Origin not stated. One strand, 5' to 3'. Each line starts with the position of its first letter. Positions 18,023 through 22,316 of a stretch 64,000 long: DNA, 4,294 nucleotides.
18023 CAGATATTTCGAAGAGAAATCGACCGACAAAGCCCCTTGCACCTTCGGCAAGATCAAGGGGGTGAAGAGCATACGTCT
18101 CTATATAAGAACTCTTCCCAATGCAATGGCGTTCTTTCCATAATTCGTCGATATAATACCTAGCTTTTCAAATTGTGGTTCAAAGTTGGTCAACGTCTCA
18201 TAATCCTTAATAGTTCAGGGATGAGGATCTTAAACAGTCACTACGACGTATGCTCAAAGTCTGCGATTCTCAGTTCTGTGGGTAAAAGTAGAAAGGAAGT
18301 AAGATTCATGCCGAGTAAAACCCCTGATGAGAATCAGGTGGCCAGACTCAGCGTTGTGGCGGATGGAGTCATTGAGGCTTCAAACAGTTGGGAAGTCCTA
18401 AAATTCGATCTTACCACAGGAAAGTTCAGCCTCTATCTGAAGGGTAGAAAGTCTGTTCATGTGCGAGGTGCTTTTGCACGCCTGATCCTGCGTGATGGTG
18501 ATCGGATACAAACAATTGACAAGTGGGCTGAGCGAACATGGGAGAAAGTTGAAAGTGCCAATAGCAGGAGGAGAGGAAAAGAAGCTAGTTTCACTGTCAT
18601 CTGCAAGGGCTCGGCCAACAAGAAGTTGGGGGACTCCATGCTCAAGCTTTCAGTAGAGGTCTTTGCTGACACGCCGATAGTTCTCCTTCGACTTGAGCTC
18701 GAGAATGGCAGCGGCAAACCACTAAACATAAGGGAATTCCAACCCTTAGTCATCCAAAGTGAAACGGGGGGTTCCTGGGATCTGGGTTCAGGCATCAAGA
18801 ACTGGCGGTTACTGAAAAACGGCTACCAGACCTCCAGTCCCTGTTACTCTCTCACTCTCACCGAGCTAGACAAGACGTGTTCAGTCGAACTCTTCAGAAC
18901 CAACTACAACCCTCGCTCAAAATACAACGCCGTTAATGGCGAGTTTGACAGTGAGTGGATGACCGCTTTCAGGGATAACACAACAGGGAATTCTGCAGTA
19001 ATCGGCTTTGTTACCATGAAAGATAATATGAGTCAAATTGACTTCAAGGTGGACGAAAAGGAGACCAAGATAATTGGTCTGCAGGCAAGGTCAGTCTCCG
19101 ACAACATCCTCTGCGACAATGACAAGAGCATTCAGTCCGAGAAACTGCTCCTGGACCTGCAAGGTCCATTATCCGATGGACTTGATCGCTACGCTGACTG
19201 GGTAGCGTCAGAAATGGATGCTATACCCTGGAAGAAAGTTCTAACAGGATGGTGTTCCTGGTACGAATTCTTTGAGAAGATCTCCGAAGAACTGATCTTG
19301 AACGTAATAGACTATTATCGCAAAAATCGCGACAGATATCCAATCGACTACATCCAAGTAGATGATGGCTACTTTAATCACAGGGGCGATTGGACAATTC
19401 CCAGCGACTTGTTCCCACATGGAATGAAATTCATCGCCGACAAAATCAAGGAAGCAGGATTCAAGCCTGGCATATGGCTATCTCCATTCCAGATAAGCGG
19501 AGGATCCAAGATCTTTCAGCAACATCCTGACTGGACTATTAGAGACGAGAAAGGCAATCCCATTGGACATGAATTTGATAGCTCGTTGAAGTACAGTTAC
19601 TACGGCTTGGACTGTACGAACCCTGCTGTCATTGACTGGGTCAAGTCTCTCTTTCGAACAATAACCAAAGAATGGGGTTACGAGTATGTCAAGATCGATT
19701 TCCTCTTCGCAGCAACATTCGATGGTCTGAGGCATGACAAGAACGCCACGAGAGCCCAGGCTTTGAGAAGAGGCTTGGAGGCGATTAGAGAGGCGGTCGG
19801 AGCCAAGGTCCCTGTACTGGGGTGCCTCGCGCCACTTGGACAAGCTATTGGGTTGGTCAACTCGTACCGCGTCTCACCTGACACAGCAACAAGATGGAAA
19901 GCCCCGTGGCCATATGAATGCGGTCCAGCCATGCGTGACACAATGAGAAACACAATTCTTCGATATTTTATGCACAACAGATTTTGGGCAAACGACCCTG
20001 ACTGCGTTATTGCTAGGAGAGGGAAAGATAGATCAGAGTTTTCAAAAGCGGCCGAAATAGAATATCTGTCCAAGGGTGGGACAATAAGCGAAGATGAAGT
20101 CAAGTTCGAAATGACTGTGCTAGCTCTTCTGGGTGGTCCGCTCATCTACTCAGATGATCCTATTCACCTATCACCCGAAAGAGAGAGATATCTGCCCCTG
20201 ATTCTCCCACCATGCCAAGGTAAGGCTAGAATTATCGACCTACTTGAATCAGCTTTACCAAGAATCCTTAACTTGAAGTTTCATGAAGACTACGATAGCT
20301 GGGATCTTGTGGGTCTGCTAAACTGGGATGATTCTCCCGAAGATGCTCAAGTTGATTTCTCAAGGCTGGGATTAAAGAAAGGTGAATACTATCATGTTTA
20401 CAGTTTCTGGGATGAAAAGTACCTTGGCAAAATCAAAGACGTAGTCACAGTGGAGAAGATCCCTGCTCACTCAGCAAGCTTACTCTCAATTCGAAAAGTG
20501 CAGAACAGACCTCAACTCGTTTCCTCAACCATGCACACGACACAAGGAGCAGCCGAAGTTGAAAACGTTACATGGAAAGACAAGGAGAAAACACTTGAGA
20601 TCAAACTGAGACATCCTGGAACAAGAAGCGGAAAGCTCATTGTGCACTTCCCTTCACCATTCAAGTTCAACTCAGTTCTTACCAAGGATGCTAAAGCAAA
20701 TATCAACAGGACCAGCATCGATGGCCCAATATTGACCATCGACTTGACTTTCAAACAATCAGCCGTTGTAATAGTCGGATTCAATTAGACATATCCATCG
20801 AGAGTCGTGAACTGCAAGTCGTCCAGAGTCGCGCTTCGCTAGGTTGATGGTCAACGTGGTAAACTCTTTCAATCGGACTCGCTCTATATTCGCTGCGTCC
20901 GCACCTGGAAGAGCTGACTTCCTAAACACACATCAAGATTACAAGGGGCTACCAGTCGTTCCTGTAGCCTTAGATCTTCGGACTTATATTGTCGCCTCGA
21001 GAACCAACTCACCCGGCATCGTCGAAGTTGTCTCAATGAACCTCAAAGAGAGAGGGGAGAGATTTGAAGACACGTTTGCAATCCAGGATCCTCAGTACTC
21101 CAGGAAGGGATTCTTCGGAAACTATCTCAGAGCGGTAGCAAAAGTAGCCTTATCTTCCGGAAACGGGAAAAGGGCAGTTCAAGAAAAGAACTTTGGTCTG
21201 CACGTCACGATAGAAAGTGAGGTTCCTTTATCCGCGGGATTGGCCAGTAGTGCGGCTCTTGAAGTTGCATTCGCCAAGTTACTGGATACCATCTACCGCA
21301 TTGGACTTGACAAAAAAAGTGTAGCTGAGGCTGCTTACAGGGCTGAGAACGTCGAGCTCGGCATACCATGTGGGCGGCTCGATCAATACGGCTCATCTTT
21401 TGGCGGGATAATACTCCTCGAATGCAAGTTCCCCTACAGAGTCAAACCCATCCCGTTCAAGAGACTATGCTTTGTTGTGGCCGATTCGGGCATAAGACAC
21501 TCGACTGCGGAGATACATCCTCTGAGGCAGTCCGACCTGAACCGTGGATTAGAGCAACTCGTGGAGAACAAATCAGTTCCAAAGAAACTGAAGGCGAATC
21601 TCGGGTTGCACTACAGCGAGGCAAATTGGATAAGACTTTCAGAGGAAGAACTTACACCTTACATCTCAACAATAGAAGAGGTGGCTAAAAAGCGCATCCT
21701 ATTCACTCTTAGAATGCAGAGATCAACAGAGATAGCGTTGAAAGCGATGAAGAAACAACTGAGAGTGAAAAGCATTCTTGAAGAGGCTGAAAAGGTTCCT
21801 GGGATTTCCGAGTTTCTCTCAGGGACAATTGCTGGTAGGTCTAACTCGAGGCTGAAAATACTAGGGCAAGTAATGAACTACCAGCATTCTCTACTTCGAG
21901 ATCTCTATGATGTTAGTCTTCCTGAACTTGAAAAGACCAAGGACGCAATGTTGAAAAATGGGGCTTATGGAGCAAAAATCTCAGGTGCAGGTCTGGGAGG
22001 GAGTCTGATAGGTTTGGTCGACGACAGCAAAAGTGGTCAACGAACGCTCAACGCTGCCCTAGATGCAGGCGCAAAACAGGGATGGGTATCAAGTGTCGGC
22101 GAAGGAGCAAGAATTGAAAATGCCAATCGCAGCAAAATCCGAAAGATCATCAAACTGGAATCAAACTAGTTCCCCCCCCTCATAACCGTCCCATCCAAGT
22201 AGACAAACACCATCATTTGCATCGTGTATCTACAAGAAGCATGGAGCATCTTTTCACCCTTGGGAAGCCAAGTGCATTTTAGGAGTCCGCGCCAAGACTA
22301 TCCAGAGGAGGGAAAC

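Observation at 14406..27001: Membrane protein family joining a repeatable HeH/LEM/SAP-like cytoplasmic module to an external beta-propeller: candidate chromosome-membrane tether or receptor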

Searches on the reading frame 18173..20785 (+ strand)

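Call 86: search_protein_families(library=pfam, proteins=[window:18173-20785:+], max_evalue=0.001)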
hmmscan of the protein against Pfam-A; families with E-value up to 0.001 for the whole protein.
window:18173-20785:+ (871 aa): 3 families
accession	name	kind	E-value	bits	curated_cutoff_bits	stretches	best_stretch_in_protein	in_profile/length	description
PF02065.24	Melibiase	-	8.4e-17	61.6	27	1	388-511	69-192/347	Melibiase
PF01055.32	Glyco_hydro_31_2nd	-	1.6e-09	38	23.5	1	365-521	19-166/328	Glycosyl hydrolases family 31 TIM-barrel domain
PF16499.11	Melibiase_2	-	0.00073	19.4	23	0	369-435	25-96/284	Alpha galactosidase A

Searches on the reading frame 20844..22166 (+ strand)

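Call 86: search_protein_families(library=pfam, proteins=[window:20844-22166:+], max_evalue=0.001)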
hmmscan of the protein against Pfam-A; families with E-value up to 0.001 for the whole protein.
window:20844-22166:+ (441 aa): 4 families
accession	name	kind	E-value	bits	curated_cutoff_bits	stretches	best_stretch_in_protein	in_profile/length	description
PF00288.32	GHMP_kinases_N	-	5.8e-17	62.1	22.3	1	108-188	15-87/87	GHMP kinases N terminal domain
PF08544.19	GHMP_kinases_C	-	1.6e-12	48.1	21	1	336-405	9-79/85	GHMP kinases C terminal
PF10509.15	GalKase_gal_bdg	-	8.6e-11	41.7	23.1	1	8-53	6-49/49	Galactokinase galactose-binding signature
PF22700.2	MVD-like_N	-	0.00025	21.2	27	1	107-164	77-128/157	Diphosphomevalonate decarboxylase-like N-terminal domain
